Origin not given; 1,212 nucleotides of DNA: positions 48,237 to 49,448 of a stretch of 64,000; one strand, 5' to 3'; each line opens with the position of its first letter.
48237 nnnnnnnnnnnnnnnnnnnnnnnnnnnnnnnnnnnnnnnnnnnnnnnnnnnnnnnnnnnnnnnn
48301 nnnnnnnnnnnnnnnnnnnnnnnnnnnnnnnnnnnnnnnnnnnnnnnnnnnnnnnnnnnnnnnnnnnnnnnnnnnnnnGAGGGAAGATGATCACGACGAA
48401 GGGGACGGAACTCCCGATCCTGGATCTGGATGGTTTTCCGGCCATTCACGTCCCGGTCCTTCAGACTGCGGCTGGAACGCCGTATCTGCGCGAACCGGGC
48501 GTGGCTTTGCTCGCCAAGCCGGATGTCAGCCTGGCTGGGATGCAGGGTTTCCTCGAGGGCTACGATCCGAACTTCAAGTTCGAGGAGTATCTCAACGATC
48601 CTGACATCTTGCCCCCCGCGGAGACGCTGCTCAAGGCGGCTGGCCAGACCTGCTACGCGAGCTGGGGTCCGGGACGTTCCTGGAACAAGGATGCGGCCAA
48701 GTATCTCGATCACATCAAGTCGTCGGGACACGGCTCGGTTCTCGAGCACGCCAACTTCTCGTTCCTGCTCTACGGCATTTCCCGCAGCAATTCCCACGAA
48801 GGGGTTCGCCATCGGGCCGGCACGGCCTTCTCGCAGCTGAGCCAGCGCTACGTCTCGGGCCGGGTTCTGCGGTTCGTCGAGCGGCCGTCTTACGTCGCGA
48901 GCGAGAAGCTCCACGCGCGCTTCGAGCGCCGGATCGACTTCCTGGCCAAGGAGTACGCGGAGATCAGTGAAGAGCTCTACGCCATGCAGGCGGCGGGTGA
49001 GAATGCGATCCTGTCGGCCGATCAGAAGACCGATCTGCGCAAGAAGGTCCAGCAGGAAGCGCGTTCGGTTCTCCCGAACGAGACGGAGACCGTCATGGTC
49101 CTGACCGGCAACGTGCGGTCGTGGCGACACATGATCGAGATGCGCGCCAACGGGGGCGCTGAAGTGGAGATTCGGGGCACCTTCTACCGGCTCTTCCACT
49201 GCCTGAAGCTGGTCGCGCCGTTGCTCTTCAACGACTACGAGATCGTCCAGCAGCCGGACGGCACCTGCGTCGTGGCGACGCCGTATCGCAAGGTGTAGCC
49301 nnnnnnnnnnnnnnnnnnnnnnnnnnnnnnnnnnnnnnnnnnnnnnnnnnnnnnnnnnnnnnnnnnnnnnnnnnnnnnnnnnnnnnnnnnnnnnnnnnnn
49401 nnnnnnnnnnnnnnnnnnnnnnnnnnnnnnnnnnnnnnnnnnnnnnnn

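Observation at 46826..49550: High-GC thymidylate-synthesis island (tdk-tmk-thyX plus a small Cys protein) with a 17-bp hairpin and a TTGAC palindrome in the tmk leader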

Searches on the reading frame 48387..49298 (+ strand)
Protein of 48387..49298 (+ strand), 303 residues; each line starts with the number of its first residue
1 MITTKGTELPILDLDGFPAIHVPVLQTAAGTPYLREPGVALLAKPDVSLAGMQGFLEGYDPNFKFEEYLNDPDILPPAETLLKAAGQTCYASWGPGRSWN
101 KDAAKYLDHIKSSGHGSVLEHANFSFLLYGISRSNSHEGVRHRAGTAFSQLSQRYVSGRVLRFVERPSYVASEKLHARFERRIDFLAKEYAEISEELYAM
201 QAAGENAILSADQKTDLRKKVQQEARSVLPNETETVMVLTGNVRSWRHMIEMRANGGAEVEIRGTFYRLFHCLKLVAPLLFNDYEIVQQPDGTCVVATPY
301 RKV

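Call 4: search_protein_families(library=pfam, proteins=[window:48387-49298:+], max_evalue=0.01)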
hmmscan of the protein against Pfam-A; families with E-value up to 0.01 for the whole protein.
window:48387-49298:+ (303 aa): 1 family
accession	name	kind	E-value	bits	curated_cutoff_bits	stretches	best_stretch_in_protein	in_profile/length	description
PF02511.20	Thy1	-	2.5e-42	145.3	24.8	1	76-278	7-190/191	Thymidylate synthase complementing protein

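Call 5: search_protein_families(library=phrogs, proteins=[window:48387-49298:+], max_evalue=0.01)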
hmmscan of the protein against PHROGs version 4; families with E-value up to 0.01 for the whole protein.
window:48387-49298:+ (303 aa): 3 families
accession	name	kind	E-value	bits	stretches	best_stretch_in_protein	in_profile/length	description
phrog_85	-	DNA, RNA and nucleotide metabolism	6.7e-37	128.4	1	78-284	387-583/866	thymidylate synthase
phrog_22708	-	DNA, RNA and nucleotide metabolism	2.1e-15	57.8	1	36-176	5-143/242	thymidylate synthase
phrog_10644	-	DNA, RNA and nucleotide metabolism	4.8e-09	37.5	1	140-263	16-133/160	thymidylate synthase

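Call 10: find_homologous_proteins(query=window:48387-49298:+)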
Query window:48387-49298:+ (303 aa): 7811 proteins with E <= 0.001 among 8000 candidates; the best 120 are listed.
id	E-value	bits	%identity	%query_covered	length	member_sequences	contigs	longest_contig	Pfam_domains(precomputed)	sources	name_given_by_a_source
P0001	8.1e-202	687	100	100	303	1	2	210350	PF02511.21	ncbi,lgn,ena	-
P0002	3.0e-133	461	73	95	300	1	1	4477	PF02511.21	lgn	-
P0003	2.6e-117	409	64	96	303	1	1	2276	PF02511.21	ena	-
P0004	4.6e-116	405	63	96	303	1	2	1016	PF02511.21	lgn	-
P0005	2.2e-115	403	62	95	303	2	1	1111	PF02511.21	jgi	jgi:thymidylate synthase (FAD)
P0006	8.2e-115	401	62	95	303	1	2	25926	PF02511.21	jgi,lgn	jgi:thymidylate synthase (FAD)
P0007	1.6e-114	400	64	96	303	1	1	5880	PF02511.21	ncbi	-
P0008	2.0e-114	400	65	96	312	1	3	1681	PF02511.21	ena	-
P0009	3.9e-114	399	64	95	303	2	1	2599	PF02511.21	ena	-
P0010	6.5e-114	398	63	96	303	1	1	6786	PF02511.21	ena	-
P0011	2.2e-113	396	61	98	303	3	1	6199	PF02511.21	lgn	-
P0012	2.9e-113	396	63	96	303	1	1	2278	PF02511.21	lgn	-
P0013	3.5e-113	396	63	95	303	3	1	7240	PF02511.21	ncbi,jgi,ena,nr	ncbi:MAG TPA: FAD-dependent thymidylate synthase [Actinomycetota bacterium]|jgi:thymidylate synthase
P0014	4.8e-113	395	61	99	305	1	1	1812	PF02511.21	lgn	-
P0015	6.1e-113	395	64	95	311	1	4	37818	PF02511.21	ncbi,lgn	-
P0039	7.2e-111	388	62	98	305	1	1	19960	PF02511.21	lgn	-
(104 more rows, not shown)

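Call 11: find_encoding_contigs(protein=window:48387-49298:+, flank=10000, max_places=10)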
Protein window:48387-49298:+ (303 aa): 3 contigs read that carry it; 2 places shown.
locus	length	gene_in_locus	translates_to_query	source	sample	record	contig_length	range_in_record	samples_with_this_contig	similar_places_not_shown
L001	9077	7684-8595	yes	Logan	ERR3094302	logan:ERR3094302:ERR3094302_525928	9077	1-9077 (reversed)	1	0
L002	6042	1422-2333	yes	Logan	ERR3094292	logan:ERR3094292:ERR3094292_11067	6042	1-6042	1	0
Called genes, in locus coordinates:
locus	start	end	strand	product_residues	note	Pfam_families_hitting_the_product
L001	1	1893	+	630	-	?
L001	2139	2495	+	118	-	-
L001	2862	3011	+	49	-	-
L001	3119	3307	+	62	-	PF00584:SecE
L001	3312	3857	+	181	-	PF02357:NusG, PF00467:KOW (weak)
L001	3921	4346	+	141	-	PF03946:Ribosomal_L11_N, PF00298:Ribosomal_L11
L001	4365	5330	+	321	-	PF18920:DUF5671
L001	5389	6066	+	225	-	PF00687:Ribosomal_L1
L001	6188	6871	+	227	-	PF00265:TK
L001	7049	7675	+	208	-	PF13521:AAA_28 (weak), PF02223:Thymidylate_kin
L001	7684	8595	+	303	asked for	PF02511:Thy1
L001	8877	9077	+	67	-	?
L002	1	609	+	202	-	?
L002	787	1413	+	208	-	PF13521:AAA_28 (weak), PF02223:Thymidylate_kin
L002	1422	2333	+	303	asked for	PF02511:Thy1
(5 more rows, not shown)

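Call 12: list_cluster_members(proteins=[window:48387-49298:+, window:46864-47574:+, window:47752-48378:+, window:49301-49528:+, window:46092-46769:+, window:49580-51061:+, window:45068-46033:+, window:44015-44560:+])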
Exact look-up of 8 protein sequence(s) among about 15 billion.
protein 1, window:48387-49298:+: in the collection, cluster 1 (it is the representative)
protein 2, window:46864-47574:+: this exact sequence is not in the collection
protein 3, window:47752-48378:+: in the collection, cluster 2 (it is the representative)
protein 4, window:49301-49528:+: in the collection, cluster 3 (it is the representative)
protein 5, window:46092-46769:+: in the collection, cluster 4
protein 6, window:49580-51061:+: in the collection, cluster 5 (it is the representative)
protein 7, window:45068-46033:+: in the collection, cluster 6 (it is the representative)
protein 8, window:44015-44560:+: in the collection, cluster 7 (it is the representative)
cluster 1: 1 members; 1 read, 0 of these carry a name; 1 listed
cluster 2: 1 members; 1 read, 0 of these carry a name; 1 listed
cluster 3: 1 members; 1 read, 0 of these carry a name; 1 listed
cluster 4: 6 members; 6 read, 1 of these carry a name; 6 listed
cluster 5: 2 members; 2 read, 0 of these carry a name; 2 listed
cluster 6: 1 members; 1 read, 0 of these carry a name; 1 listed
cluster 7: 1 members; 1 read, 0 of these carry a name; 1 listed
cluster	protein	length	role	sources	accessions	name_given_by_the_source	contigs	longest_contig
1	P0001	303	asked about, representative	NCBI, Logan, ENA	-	-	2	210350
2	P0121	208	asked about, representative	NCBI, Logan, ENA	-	-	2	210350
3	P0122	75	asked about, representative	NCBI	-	-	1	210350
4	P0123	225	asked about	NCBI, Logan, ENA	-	-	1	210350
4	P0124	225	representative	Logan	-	-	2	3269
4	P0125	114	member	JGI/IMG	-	large subunit ribosomal protein L1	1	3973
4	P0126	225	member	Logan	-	-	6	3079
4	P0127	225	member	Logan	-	-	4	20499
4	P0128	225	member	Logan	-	-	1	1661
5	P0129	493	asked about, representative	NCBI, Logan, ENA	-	-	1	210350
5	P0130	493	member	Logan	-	-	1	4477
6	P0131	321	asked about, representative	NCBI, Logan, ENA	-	-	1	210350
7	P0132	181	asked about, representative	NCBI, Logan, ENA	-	-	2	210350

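Call 13: find_encoding_contigs(protein=P0002, flank=10000, max_places=4)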
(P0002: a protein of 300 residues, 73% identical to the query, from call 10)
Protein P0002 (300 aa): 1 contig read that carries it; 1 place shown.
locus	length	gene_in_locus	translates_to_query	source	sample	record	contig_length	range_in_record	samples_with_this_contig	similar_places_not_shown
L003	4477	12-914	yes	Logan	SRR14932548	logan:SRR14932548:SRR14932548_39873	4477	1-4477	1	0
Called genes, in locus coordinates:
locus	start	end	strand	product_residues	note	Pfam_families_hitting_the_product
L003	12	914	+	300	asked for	PF02511:Thy1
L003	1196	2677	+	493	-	PF02934:GatB_N, PF02637:GatB_Yqey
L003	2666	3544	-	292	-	PF01745:IPT, PF01715:IPPT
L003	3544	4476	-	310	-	?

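Call 14: find_encoding_contigs(protein=P0127, flank=10000, max_places=6)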
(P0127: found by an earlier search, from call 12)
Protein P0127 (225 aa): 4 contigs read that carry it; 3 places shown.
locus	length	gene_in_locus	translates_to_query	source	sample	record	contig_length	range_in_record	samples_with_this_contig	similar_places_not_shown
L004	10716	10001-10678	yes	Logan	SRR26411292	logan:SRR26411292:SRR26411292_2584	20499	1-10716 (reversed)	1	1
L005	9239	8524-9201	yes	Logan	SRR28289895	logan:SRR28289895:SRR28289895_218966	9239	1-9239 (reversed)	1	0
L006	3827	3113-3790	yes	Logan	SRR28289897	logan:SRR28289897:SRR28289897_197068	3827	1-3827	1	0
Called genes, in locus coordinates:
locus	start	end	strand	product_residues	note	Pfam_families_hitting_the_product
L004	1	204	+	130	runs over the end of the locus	-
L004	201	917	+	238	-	PF01409:tRNA-synt_2d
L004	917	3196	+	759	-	PF01588:tRNA_bind, PF03483:B3_4, PF03484:B5, PF17759:tRNA_synthFbeta, PF03147:FDX-ACB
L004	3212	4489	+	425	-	-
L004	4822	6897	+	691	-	PF02518:HATPase_c, PF00204:DNA_gyraseB, PF01751:Toprim, PF00986:DNA_gyraseB_C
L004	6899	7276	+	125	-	-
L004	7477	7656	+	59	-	-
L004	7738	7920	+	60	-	PF00584:SecE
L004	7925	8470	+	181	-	PF02357:NusG, PF00467:KOW (weak)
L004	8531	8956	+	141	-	PF03946:Ribosomal_L11_N, PF00298:Ribosomal_L11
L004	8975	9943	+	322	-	PF18920:DUF5671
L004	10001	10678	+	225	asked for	PF00687:Ribosomal_L1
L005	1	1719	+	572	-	?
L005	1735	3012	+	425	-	-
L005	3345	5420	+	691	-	PF02518:HATPase_c, PF00204:DNA_gyraseB, PF01751:Toprim, PF00986:DNA_gyraseB_C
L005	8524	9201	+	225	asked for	PF00687:Ribosomal_L1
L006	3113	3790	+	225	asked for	PF00687:Ribosomal_L1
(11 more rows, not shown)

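Call 15: find_encoding_contigs(protein=P0126, flank=10000, max_places=6)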
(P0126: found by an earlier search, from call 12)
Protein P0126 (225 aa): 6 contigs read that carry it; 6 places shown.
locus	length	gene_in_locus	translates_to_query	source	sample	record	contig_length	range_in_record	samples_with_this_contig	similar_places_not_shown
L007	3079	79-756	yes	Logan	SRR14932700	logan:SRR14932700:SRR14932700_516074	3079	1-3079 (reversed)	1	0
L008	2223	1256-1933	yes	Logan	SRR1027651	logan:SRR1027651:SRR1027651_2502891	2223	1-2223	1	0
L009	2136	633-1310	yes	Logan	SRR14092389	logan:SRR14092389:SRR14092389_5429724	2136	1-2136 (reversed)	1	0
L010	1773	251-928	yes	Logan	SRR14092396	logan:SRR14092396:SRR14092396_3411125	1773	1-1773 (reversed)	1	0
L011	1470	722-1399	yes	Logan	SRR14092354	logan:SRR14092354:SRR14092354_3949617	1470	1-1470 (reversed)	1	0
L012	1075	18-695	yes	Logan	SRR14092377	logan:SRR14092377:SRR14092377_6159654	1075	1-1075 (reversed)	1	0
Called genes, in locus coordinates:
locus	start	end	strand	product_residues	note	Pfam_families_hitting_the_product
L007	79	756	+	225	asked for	PF00687:Ribosomal_L1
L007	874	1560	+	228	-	PF00265:TK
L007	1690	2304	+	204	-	PF13521:AAA_28 (weak), PF02223:Thymidylate_kin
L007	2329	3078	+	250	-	?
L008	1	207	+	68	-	?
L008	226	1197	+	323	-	PF18920:DUF5671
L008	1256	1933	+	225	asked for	PF00687:Ribosomal_L1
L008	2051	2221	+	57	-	?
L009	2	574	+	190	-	?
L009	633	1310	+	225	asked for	PF00687:Ribosomal_L1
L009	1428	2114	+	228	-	PF00265:TK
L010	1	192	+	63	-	?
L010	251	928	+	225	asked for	PF00687:Ribosomal_L1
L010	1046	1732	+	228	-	PF00265:TK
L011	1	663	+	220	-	?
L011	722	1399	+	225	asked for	PF00687:Ribosomal_L1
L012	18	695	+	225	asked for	PF00687:Ribosomal_L1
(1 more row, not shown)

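Call 29: find_encoding_contigs(protein=P0015, flank=6000, max_places=3)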
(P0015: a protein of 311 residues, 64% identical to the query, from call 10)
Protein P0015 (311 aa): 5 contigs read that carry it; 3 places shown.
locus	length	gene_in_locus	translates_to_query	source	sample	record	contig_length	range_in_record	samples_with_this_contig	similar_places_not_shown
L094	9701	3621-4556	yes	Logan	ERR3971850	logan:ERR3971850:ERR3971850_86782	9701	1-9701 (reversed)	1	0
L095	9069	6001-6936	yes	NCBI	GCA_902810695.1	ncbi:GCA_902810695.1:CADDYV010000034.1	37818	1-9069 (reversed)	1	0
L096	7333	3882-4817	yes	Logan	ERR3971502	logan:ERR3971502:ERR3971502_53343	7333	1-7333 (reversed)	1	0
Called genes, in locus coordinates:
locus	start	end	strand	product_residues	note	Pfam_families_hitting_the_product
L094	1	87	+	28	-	?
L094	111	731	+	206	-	PF01872:RibD_C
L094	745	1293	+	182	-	PF00561:Abhydrolase_1 (faint), PF12697:Abhydrolase_6, PF06821:Ser_hydrolase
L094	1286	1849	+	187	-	PF01872:RibD_C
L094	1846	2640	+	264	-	PF00106:adh_short, PF13561:adh_short_C2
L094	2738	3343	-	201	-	-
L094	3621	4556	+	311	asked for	PF02511:Thy1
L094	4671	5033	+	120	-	PF00581:Rhodanese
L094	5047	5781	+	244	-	PF13489:Methyltransf_23, PF08241:Methyltransf_11, PF08242:Methyltransf_12 (weak), PF13649:Methyltransf_25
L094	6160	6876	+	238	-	PF01022:HTH_5, PF12840:HTH_20, PF00581:Rhodanese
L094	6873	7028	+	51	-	-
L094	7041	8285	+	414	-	PF07690:MFS_1, PF12832:MFS_1_like (weak), PF07690:MFS_1, PF00083:Sugar_tr (weak), PF06779:MFS_4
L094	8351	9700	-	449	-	?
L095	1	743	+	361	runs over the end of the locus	PF00144:Beta-lactamase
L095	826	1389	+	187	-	PF01872:RibD_C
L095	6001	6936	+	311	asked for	PF02511:Thy1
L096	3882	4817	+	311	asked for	PF02511:Thy1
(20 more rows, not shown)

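Call 30: find_encoding_contigs(protein=P0007, flank=6000, max_places=3)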
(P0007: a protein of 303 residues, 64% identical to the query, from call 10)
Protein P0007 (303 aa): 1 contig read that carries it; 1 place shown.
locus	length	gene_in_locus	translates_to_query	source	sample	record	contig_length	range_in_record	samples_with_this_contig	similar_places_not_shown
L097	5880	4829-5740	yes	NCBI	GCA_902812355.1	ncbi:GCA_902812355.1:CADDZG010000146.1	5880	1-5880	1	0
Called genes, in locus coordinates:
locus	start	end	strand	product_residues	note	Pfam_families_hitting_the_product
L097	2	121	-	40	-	?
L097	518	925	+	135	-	-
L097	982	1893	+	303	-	PF01734:Patatin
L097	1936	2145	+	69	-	PF07311:Dodecin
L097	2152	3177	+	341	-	PF00753:Lactamase_B, PF21221:B_lactamase-like_C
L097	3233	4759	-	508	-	PF00221:Lyase_aromatic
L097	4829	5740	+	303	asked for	PF02511:Thy1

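Call 31: search_protein_families(library=pfam, proteins=[L003:917-1144:+, L007:2329-3078:+], max_evalue=10)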
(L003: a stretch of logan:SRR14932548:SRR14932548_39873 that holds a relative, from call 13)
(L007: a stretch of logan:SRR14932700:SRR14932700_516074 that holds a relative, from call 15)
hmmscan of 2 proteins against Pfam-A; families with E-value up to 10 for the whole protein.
L003:917-1144:+ (75 aa): 0 families

L007:2329-3078:+ (250 aa): 4 families
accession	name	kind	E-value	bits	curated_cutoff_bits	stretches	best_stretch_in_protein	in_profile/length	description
PF02511.20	Thy1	-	8.8e-16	58.7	24.8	1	38-247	15-163/191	Thymidylate synthase complementing protein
PF01399.33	PCI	-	0.051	14.2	22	1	92-122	51-81/84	PCI domain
PF20483.3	Flavi_NS5_thumb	-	0.21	11.9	25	1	63-101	23-62/164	Flavivirus RNA-directed RNA polymerase, thumb domain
PF18249.6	Ca_bind_SSO6904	-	0.28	12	25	1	92-128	19-55/90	Calcium binding protein SSO6904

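Call 40: search_protein_families(library=ncbifam, proteins=[window:48387-49298:+], max_evalue=0.01)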
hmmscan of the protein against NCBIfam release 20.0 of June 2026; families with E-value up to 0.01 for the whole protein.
window:48387-49298:+ (303 aa): 1 family
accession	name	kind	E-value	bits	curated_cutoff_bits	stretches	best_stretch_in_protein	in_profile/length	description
TIGR02170.1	thyX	equivalog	1.9e-36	125.6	87.9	1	78-284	14-211/211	FAD-dependent thymidylate synthase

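Call 43: find_encoding_contigs(protein=P0039, flank=10000, max_places=2)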
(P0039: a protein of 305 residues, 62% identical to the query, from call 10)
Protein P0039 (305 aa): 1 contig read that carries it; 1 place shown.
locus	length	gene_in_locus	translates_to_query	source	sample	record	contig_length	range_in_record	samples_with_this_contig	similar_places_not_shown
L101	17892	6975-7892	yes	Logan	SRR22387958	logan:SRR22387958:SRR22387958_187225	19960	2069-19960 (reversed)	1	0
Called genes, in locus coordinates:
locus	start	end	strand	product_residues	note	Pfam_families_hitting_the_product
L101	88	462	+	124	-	PF05635:23S_rRNA_IVP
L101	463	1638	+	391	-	PF02481:DNA_processg_A, PF18306:LDcluster4 (faint), PF17782:WHD_DprA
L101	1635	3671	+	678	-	-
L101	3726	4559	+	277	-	PF01522:Polysacc_deac_1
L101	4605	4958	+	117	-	-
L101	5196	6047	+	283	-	PF22769:DCD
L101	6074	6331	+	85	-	-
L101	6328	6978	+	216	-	PF02223:Thymidylate_kin, PF01202:SKI (faint)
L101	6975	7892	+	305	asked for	PF02511:Thy1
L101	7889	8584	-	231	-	PF00551:Formyl_trans_N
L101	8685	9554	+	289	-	-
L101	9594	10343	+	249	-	PF00318:Ribosomal_S2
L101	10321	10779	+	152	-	PF00889:EF_TS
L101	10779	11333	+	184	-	PF01765:RRF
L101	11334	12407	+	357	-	PF02163:Peptidase_M50, PF04495:GRASP55_65 (weak), PF13180:PDZ_2, PF17820:PDZ_6 (weak)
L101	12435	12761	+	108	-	-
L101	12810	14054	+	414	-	PF00587:tRNA-synt_2b, PF03129:HGTP_anticodon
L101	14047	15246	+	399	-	PF00675:Peptidase_M16, PF05193:Peptidase_M16_C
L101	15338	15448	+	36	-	-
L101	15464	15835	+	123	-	PF11969:DcpS_C, PF01230:HIT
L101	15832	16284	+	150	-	PF09424:YqeY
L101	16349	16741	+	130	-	PF02130:YbeY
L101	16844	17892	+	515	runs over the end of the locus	PF13177:DNA_pol3_delta2, PF00004:AAA (weak), PF12169:DNA_pol3_gamma3 (weak), PF20964:DnaX_C (weak)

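Call 47: find_related_loci(query=window:48387-49298:+, collection=viral_contigs, flank=5000)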
Query window:48387-49298:+ (303 aa) in viral_contigs; peptide patterns used: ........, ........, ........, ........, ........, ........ (x = any residue, [..] = any of these).
10 stretches matched a pattern, but none encodes a relative of the query by tblastn (E <= 1e-3).
